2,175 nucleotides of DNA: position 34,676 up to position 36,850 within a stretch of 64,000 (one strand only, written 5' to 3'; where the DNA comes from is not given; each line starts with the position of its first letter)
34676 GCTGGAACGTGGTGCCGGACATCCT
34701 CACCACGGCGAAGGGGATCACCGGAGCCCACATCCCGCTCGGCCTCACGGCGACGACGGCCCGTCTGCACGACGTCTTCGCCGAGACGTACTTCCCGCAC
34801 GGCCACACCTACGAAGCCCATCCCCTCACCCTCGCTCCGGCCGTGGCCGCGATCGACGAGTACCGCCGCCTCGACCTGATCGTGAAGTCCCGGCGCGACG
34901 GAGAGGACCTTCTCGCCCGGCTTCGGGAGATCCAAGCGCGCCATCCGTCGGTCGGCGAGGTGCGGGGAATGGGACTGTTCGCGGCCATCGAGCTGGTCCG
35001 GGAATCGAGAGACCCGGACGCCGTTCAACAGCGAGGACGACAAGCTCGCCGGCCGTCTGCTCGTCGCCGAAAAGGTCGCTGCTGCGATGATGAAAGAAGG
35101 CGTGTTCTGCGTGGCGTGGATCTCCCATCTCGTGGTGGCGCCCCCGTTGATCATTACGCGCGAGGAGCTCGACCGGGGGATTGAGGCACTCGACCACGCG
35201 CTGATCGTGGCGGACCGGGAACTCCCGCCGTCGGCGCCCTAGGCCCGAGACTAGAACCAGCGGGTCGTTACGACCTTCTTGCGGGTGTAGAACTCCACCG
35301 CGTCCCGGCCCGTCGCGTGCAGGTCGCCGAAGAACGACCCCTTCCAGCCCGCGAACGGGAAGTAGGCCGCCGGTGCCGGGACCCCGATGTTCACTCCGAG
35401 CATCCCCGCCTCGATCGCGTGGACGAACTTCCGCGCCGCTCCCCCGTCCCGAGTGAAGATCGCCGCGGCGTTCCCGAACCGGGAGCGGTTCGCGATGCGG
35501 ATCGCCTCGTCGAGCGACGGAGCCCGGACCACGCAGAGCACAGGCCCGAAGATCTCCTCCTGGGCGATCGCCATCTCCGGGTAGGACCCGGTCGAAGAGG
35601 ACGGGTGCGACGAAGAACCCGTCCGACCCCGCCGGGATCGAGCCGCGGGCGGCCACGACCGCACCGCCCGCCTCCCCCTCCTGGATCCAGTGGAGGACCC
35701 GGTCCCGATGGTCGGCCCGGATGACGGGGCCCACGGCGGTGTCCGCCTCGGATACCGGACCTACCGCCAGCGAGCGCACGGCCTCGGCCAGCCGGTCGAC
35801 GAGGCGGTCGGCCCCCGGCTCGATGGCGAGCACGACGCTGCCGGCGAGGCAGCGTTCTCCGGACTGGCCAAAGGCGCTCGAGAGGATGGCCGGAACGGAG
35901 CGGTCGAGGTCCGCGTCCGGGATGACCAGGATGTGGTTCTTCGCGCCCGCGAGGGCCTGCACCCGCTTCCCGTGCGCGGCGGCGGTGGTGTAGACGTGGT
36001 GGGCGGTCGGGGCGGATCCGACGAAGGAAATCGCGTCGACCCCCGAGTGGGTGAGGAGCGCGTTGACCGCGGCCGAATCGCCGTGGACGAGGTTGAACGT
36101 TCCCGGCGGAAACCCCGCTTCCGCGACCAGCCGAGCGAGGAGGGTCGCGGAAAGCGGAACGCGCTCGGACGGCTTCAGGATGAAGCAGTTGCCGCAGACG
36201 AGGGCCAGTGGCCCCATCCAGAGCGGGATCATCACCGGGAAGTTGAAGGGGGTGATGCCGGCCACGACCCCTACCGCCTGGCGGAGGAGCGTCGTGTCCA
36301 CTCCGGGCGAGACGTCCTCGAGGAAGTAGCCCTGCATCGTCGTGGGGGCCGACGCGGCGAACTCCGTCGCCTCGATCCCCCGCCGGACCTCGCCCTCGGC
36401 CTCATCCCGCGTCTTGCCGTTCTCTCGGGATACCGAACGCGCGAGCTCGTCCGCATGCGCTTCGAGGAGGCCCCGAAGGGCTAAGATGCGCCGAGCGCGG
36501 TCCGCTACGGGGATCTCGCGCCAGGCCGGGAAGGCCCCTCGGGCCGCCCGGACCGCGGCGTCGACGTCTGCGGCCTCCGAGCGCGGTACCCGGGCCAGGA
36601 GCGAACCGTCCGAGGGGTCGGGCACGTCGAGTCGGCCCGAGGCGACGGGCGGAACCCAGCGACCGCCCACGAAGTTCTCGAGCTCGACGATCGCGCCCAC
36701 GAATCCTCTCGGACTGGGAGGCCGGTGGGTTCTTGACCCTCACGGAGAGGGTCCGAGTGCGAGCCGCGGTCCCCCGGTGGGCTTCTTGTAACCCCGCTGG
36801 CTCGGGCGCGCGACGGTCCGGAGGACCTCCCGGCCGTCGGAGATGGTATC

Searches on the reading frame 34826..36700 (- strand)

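Call 25: search_protein_families(library=pfam, proteins=[window:34826-36700:-], max_evalue=0.001)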
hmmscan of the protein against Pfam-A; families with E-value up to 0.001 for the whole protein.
window:34826-36700:- (624 aa): 1 family
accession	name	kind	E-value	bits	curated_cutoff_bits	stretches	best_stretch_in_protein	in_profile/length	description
PF00171.27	Aldedh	-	3.4e-104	349.4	23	1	15-373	1-359/461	Aldehyde dehydrogenase family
